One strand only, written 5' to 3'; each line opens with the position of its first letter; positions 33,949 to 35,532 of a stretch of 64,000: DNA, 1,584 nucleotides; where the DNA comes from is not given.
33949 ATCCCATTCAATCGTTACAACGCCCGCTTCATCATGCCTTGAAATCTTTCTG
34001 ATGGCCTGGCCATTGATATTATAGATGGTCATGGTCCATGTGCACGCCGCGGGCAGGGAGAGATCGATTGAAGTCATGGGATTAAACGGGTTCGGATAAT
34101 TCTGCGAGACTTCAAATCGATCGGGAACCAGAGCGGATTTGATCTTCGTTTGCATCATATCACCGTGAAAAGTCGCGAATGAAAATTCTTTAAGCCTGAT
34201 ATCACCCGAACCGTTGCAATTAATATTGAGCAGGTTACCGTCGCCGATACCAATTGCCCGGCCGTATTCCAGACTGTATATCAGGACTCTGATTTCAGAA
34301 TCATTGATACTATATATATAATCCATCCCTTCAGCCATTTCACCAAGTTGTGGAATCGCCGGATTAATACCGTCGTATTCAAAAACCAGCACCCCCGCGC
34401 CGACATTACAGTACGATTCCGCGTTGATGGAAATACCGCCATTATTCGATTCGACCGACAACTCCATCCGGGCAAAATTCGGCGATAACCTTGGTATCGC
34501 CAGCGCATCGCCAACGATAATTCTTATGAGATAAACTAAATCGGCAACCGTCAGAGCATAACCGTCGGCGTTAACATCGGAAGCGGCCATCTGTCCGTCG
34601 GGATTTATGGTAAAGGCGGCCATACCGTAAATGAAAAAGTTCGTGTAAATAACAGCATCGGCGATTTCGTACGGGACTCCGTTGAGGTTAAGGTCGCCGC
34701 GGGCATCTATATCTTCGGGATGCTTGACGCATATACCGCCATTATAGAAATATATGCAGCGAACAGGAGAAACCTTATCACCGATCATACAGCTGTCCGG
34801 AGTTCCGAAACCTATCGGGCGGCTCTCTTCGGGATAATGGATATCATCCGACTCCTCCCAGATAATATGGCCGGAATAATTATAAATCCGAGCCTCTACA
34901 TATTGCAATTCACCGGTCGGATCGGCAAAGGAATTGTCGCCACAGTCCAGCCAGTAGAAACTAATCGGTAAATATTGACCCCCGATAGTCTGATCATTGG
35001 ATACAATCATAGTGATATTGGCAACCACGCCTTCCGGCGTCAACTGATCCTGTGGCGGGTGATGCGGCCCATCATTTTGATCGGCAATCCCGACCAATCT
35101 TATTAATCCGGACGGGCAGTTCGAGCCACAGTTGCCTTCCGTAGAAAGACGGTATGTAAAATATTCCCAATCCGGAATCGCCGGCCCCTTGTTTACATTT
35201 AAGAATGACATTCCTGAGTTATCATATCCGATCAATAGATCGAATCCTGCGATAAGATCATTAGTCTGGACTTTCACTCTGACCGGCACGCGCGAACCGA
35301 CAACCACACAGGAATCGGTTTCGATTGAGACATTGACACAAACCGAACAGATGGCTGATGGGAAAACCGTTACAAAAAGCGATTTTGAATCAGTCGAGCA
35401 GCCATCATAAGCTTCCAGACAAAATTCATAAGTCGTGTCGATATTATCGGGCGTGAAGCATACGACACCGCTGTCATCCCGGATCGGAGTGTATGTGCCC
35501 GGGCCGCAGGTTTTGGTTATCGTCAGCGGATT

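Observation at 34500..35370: Cohesin-like domain and type-I dockerin in the same T9SS-sorted polypeptide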

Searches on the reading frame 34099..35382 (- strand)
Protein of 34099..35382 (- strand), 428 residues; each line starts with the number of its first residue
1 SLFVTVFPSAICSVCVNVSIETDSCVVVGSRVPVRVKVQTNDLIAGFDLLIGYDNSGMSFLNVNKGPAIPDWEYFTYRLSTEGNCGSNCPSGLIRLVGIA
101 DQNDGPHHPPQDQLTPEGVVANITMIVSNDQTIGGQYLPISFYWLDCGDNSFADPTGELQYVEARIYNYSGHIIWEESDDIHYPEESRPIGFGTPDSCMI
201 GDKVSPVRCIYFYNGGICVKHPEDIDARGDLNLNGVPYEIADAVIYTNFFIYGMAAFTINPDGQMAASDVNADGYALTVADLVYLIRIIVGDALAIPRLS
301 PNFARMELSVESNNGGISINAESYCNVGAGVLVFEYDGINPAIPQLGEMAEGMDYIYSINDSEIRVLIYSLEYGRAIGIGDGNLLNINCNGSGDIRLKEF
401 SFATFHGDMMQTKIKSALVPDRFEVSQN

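Call 10: find_homologous_proteins(query=window:34099-35382:-, max_evalue=0.001)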
Query seq(428 aa) (428 aa): 641 proteins with E <= 0.001 among 7251 candidates; the best 120 are listed.
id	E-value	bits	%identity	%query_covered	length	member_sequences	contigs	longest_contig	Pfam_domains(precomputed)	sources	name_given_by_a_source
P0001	8.2e-175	600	59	100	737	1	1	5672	PF13860.13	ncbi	ncbi:MAG: T9SS type A sorting domain-containing protein, partial [Candidatus Zixiibacteriota bacteri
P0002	3.6e-173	594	59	100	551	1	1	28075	PF00963.25,PF18962.8,PF13860.13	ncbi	ncbi:MAG: FlgD immunoglobulin-like domain containing protein, partial [Candidatus Zixiibacteriota ba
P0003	1.9e-143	496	55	94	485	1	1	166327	PF13585.13,PF18962.8,PF13860.13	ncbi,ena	-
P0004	1.0e-123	431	47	100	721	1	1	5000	PF18962.8,PF13860.13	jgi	-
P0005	1.3e-123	431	45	99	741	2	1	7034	PF13585.13,PF13860.13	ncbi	ncbi:MAG: FlgD immunoglobulin-like domain containing protein, partial [Candidatus Thorarchaeota arch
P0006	1.5e-118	414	45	100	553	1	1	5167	PF18962.8,PF13860.13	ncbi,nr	ncbi:MAG: T9SS type A sorting domain-containing protein, partial [candidate division Zixibacteria ba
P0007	4.2e-116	406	45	100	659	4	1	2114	PF13585.13,PF18962.8,PF13860.13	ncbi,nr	ncbi:MAG TPA: T9SS type A sorting domain-containing protein, partial [candidate division Zixibacteri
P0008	2.8e-115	403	46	97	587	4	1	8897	PF13585.13,PF18962.8,PF13860.13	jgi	jgi:hypothetical protein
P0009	3.5e-114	400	43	100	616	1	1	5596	PF18962.8,PF13860.13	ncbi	ncbi:MAG: FlgD immunoglobulin-like domain containing protein, partial [Candidatus Zixiibacteriota ba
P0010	1.6e-112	394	44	97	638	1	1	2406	PF18962.8,PF13860.13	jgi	jgi:hypothetical protein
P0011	1.6e-111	391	47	89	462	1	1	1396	PF13860.13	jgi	-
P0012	3.4e-111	390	51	80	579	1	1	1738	-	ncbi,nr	ncbi:MAG: hypothetical protein GY839_01265, partial [candidate division Zixibacteria bacterium]|nr:h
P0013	1.4e-110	388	43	100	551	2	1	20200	PF13585.13,PF18962.8,PF13860.13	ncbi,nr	ncbi:MAG: T9SS type A sorting domain-containing protein, partial [candidate division Zixibacteria ba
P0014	2.9e-110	387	52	76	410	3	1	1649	PF18962.8,PF13860.13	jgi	-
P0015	2.4e-109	384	60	62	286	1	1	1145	-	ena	-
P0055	1.5e-81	292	40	60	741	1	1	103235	-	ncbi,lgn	-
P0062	2.8e-80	288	39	92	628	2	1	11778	-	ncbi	-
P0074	7.8e-79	283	36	86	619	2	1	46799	-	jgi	-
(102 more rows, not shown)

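Call 15: search_solved_structures(query=A1, max_evalue=10, show_alignments=3)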
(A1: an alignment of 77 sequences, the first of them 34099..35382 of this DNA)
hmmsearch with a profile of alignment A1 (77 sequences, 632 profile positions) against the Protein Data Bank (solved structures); distinct sequences matched with E-value up to 10: 26.
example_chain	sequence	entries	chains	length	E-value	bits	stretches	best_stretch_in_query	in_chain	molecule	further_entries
3osv_A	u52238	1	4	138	1.1e-05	27.7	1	561-619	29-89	Flagellar basal-body rod modification protein FlgD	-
3c12_A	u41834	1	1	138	8.9e-05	24.7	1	567-623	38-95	Flagellar protein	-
7eh9_A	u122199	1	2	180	0.0001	24.5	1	567-621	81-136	Basal-body rod modification protein FlgD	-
7bhq_A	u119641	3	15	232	0.00014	24.1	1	567-621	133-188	Basal-body rod modification protein FlgD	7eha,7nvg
4zzk_A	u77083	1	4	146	0.0053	18.8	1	572-627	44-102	Basal-body rod modification protein FlgD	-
4zzf_A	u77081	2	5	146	0.0054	18.8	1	572-626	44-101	Flagellar basal body rod modification protein | Basal-body rod modification protein FlgD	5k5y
6za2_A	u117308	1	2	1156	0.015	17.4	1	551-630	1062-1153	Por secretion system protein porU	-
2jh2_A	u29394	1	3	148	0.015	17.4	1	139-190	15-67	O-GLCNACASE NAGJ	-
5m11_A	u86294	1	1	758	0.017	17.1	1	550-616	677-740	Immunoreactive 84kD antigen PG93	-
2ozn_A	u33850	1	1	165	0.018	17.1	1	139-190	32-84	O-GlcNAcase nagJ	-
2o4e_A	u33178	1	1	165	0.018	17.1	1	139-190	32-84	O-GlcNAcase nagJ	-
3ul4_A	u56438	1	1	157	0.021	16.8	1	139-209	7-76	Cellulosome-anchoring protein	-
4m03_A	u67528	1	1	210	0.043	15.8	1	15-135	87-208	Serine-rich adhesin for platelets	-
1xf1_A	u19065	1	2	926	0.045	15.8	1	576-622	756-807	C5a peptidase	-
8bty_A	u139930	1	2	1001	0.047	15.7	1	576-622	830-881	C5a peptidase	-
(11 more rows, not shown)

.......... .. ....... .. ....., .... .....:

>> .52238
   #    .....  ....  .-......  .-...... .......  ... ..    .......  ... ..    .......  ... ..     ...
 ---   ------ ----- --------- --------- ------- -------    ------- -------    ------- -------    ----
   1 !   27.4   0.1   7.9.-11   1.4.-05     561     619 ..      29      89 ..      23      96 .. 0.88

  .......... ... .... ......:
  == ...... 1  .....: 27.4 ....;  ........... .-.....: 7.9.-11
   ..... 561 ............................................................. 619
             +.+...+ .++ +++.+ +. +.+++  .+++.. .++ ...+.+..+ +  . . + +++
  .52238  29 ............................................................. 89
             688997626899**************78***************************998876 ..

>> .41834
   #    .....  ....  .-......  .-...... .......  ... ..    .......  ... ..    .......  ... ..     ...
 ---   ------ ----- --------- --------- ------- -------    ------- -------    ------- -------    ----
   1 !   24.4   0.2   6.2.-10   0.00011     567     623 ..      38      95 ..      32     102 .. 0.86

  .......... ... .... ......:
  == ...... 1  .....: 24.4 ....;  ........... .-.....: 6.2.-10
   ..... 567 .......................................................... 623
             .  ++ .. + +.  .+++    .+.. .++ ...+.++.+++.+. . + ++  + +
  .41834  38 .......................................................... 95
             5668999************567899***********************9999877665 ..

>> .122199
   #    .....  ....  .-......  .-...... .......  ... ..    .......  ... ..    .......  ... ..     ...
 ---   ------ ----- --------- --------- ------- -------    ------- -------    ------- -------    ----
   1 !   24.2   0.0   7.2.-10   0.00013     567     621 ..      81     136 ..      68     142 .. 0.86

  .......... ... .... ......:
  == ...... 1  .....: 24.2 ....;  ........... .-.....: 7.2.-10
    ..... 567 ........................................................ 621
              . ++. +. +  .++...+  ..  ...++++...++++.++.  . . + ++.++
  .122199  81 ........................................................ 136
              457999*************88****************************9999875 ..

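Call 23: predict_structure(alignment_id=A1)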
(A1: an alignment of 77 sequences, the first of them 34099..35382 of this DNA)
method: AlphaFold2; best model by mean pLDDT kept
length: 428 residues; sequences in the alignment: 77
mean_pLDDT: 88.5   pTM: 0.60
mean pLDDT of the five models: 88.5, 88.4, 87.7, 87.5, 86.8
residues with pLDDT >= 90: 280; 70-90: 103; 50-70: 41; < 50: 4
segments of 3 or more residues with pLDDT < 50: none
pLDDT, mean of each block of 10 residues (from residue 1): 59 85 89 97 95 95 96 91 63 94 81 94 93 92 95 94 97 95 96 93 85 96 74 89 95 90 86 85 91 72 84 92 95 95 96 96 95 92 96 91 89 70 53
secondary structure, 60 per line:
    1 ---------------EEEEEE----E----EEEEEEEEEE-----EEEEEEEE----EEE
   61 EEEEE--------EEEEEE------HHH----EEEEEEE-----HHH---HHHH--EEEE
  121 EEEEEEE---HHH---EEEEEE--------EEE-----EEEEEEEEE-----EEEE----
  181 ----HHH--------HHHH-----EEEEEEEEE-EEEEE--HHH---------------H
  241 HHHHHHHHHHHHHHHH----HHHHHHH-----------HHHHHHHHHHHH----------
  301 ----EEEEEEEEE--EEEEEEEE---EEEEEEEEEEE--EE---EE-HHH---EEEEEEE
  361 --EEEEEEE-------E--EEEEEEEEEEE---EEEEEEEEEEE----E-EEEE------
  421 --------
elements in order: E16-21 E31-40 E46-53 E58-65 E74-79 E93-99 H111-114 E117-127 E137-142 E151-153 E159-167 E173-176 H196-199 E205-213 E215-219 H240-256 H261-267 H279-290 E305-313 E316-323 E327-337 E354-360 E363-369 E380-390 E394-404 E411-414

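Call 25: fold_search(model_id=the predicted structure, library=pdb)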
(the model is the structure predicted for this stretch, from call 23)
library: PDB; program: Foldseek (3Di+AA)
matches with E <= 10: 1984; with E <= 0.001: 67
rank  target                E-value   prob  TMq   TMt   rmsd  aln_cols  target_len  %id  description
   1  3l8q_D                3.8e-11  1.00  0.27  0.33  18.3       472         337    9  Structure analysis of the type II cohesin dyad from the adaptor ScaA scaffoldin of Acetivibrio cellulolyticus (released 2010-05-05)
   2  3l8q_C                5.6e-11  1.00  0.27  0.34  18.4       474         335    9  Structure analysis of the type II cohesin dyad from the adaptor ScaA scaffoldin of Acetivibrio cellulolyticus (released 2010-05-05)
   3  3l8q_A                2.0e-10  1.00  0.26  0.32  18.2       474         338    9  Structure analysis of the type II cohesin dyad from the adaptor ScaA scaffoldin of Acetivibrio cellulolyticus (released 2010-05-05)
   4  3l8q_B                5.8e-10  1.00  0.26  0.32  18.4       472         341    9  Structure analysis of the type II cohesin dyad from the adaptor ScaA scaffoldin of Acetivibrio cellulolyticus (released 2010-05-05)
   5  5nrm_A                2.7e-08  1.00  0.26  0.75   2.7       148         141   18  Crystal structure of the sixth cohesin from Acetivibrio cellulolyticus' scaffoldin B in complex with Cel5 dockerin S51 (released 2018-01-31)
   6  3ul4_A                3.0e-08  1.00  0.26  0.73   2.9       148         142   20  Crystal structure of Coh-OlpA(Cthe_3080)-Doc918(Cthe_0918) complex: A novel type I Cohesin-Dockerin complex from Clost (released 2012-11-28)
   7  3kcp_A                3.2e-08  1.00  0.26  0.36  13.3       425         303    8  Crystal structure of interacting Clostridium thermocellum multimodular components (released 2010-02-09)
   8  1g1k_A                5.2e-08  1.00  0.29  0.82   2.6       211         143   15  COHESIN MODULE FROM THE CELLULOSOME OF CLOSTRIDIUM CELLULOLYTICUM (released 2000-11-22)
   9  2vn6_A                5.8e-08  1.00  0.30  0.78   4.2       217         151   16  The Clostridium cellulolyticum dockerin displays a dual binding mode for its cohesin partner (released 2008-05-13)
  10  2vn5_C                6.5e-08  1.00  0.28  0.77   6.0       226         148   15  The Clostridium cellulolyticum dockerin displays a dual binding mode for its cohesin partner (released 2008-05-20)
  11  2xdh                  6.9e-08  1.00  0.23  0.67   2.7       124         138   17  Non-cellulosomal cohesin from the hyperthermophilic archaeon Archaeoglobus fulgidus (released 2010-05-26)
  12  2ccl_A                7.3e-08  1.00  0.27  0.71   4.4       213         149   16  THE S45A, T46A MUTANT OF THE TYPE I COHESIN-DOCKERIN COMPLEX FROM THE CELLULOSOME OF CLOSTRIDIUM THERMOCELLUM (released 2007-02-13)
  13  5nrk_A                8.2e-08  1.00  0.26  0.73   2.7       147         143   18  Crystal structure of the sixth cohesin from Acetivibrio cellulolyticus' scaffoldin B in complex with Cel5 dockerin S15 (released 2018-01-31)
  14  4dh2_C                8.2e-08  1.00  0.26  0.68   3.0       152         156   20  Crystal structure of Coh-OlpC(Cthe_0452)-Doc435(Cthe_0435) complex: A novel type I Cohesin-Dockerin complex from Clost (released 2012-11-28)
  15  4dh2_A                8.2e-08  1.00  0.26  0.66   3.2       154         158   20  Crystal structure of Coh-OlpC(Cthe_0452)-Doc435(Cthe_0435) complex: A novel type I Cohesin-Dockerin complex from Clost (released 2012-11-28)
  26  2jh2_A                7.6e-07  1.00  0.23  0.65   4.0       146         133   16  X-ray crystal structure of a cohesin-like module from Clostridium perfringens (released 2007-11-06)
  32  2jh2_C                5.9e-06  1.00  0.24  0.71   3.0       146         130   16  X-ray crystal structure of a cohesin-like module from Clostridium perfringens (released 2007-11-06)
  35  2jh2_B                9.2e-06  1.00  0.22  0.64   4.3       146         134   15  X-ray crystal structure of a cohesin-like module from Clostridium perfringens (released 2007-11-06)
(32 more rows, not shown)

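Call 40: find_related_loci(query=A1, collection=genome_contigs, flank=3000)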
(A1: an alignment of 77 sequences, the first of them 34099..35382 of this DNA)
Query A1 (428 aa) in genome_contigs; peptide patterns used: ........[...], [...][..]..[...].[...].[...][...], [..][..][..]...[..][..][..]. (x = any residue, [..] = any of these).
596 stretches matched a pattern (row limit reached: there are more); 557 encode a relative of the query (tblastn E <= 1e-3); the best 80 are kept; 80 distinct loci.
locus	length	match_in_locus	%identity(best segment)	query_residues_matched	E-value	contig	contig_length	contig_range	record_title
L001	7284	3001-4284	94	1-428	0e+0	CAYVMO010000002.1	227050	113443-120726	MAG TPA_asm: uncultured Ignavibacteriaceae bacterium isolate SRP323688_co1_43 genome assembly, contig: NODE_94_length_22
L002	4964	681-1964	59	1-428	0e+0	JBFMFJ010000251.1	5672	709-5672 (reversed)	MAG: Candidatus Zixiibacteriota bacterium isolate MAG268 MAG268_251, whole genome shotgun sequence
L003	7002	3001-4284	60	1-428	1e-177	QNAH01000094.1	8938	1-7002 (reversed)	MAG: Candidatus Zixiibacteriota bacterium isolate B117_G9 B117_Guay9_scaffold_10771, whole genome shotgun sequence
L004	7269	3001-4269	61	4-428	2e-177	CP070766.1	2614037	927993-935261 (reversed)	MAG: Candidatus Zixiibacteriota bacterium isolate bin25 chromosome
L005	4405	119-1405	59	1-428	1e-178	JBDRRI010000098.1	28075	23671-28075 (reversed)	MAG: Candidatus Zixiibacteriota bacterium isolate MEGAHIT-group-2.90 k141_399499, whole genome shotgun sequence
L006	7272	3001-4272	57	4-428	5e-162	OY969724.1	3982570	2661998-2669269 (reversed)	MAG: uncultured candidate division Zixibacteria bacterium isolate MFD02416.bin.2.48 genome assembly, chromosome: 1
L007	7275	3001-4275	56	4-428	5e-160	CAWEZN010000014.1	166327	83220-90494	MAG: uncultured candidate division Zixibacteria bacterium isolate MFD05942.bin.2.353 genome assembly, contig: contig_631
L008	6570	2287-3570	56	1-428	4e-158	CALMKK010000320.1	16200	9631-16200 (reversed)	MAG TPA_asm: uncultured candidate division Zixibacteria bacterium isolate SRR6284162_bin.34_CONCOCT_v1.1_MAG genome asse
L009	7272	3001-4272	55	4-428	4e-157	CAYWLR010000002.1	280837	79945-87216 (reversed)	MAG TPA_asm: uncultured Ignavibacteriaceae bacterium isolate binchicken_co7_175 genome assembly, contig: NODE_21_length_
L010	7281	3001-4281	54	1-428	1e-156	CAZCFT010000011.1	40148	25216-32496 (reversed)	MAG TPA_asm: uncultured Ignavibacteriaceae bacterium isolate SRP118108_co4_512 genome assembly, contig: NODE_504_length_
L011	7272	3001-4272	53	4-428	3e-151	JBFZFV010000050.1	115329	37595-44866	MAG: Candidatus Zixiibacteriota bacterium isolate PPR_0627 PPR_0627.fa_k121_861402, whole genome shotgun sequence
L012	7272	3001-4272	53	4-428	8e-150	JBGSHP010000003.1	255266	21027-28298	MAG: Candidatus Zixiibacteriota bacterium isolate JTS-AC108 k141_2138428, whole genome shotgun sequence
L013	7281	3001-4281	52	1-428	3e-150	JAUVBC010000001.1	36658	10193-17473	MAG: Candidatus Zixiibacteriota bacterium isolate CSMAG_235 CSMAG_235_k127_7703134_length_36658_cov_72.1929, whole genom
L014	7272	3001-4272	53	4-428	3e-149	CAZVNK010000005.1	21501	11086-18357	MAG TPA_asm: uncultured Ignavibacteriaceae bacterium isolate binchicken_co42_233 genome assembly, contig: NODE_3024_leng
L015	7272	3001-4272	51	4-428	2e-147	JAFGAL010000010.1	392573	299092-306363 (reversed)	MAG: Candidatus Zixiibacteriota bacterium isolate Zod_maxbin.0182_1 k87_717450, whole genome shotgun sequence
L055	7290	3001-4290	44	1-428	2e-117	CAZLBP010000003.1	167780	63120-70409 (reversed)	MAG TPA_asm: uncultured Ignavibacteriales bacterium isolate SRP141376_co3_222 genome assembly, contig: NODE_94_length_16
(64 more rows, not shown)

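Call 47: search_protein_families(library=pfam, alignment_id=A1, max_evalue=0.01)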
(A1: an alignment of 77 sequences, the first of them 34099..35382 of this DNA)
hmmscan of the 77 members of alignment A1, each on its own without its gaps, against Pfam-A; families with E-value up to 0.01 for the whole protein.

A. member 1, window:34099-35382:- (428 aa): 1 family
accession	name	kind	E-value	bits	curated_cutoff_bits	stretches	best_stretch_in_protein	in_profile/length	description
PF00963.24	Cohesin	-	0.00061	20.4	24.1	0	16-81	1-68/139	Cohesin domain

B. families by the number of members that match (of 77 scanned): 21 families
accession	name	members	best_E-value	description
PF18962.6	Por_Secre_tail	73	2.7e-11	Secretion system C-terminal sorting domain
PF13860.13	FlgD_ig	63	1e-14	FlgD Ig-like domain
PF13585.12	CHU_C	52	5.9e-08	CHU_C Type IX secretion signal domain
PF00963.24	Cohesin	26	2.7e-07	Cohesin domain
PF17963.7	Big_9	11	5.5e-05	Bacterial Ig domain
PF00404.24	Dockerin_1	9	6.3e-05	Dockerin type I domain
PF05345.18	He_PIG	3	2.1e-05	Putative Ig domain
PF13385.13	Laminin_G_3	1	9.1e-19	Concanavalin A-like lectin/glucanases superfamily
PF18911.6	PKD_4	1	2.2e-05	PKD domain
PF22352.2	K319L-like_PKD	1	0.00011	K319L-like, PKD domain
PF02494.22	HYR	1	0.00017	HYR domain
PF07495.19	Y_Y_Y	1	0.00019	Y_Y_Y domain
PF19077.6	Big_13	1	0.0004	Bacterial Ig-like domain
PF09134.16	Invasin_D3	1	0.00069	Invasin, domain 3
PF17892.7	Cadherin_5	1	0.00076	Cadherin-like domain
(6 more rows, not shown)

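Call 58: find_encoding_contigs(protein=P0055, flank=10000, max_places=2)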
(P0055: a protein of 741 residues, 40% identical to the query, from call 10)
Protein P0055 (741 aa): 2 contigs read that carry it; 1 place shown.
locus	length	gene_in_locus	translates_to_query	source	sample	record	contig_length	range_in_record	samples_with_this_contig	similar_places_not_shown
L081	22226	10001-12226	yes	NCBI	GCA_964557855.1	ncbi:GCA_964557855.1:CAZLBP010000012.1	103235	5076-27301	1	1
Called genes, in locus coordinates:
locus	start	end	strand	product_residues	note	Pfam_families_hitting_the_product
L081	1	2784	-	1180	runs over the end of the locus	PF00082:Peptidase_S8, PF00801:PKD, PF18911:PKD_4, PF00801:PKD, PF18911:PKD_4, PF00801:PKD, PF18911:PKD_4, PF18962:Por_Secre_tail, +3 more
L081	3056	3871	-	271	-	-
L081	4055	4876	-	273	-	PF01135:PCMT (weak), PF13489:Methyltransf_23, PF01209:Ubie_methyltran, PF02353:CMAS (weak), PF13847:Methyltransf_31, PF08241:Methyltransf_11, PF08242:Methyltransf_12, PF13649:Methyltransf_25, +1 more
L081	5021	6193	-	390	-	PF01053:Cys_Met_Meta_PP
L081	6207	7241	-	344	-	PF00291:PALP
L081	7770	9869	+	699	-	-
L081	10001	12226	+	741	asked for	-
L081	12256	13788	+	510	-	-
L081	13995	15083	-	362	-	PF00266:Aminotran_5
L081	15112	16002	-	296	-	PF00389:2-Hacid_dh, PF02826:2-Hacid_dh_C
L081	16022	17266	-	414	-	PF06245:DUF1015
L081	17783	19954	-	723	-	PF02412:TSP_3 (faint)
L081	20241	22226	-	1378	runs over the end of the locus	PF13583:Reprolysin_4, PF13688:Reprolysin_5, PF13574:Reprolysin_2 (weak), PF13582:Reprolysin_3, PF01436:NHL (faint), PF02412:TSP_3 (weak)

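Call 59: find_encoding_contigs(protein=P0074, flank=10000, max_places=2)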
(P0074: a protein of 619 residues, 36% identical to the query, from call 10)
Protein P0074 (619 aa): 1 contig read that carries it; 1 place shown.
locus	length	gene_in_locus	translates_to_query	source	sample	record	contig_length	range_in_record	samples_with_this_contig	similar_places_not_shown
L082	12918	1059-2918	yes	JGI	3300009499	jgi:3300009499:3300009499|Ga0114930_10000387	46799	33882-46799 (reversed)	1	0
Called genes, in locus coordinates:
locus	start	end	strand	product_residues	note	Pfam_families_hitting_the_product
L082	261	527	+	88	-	-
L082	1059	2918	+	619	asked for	-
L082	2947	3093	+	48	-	-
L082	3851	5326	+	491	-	PF02310:B12-binding, PF04055:Radical_SAM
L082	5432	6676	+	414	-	PF01966:HD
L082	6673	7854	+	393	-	PF01555:N6_N4_Mtase, PF08241:Methyltransf_11 (faint), PF13649:Methyltransf_25 (faint), PF13847:Methyltransf_31 (faint), PF01555:N6_N4_Mtase (weak)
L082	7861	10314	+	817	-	PF13271:DUF4062, PF05729:NACHT (weak)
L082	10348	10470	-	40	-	-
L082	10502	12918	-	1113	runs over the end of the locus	PF02384:N6_Mtase (faint), PF18135:Type_ISP_C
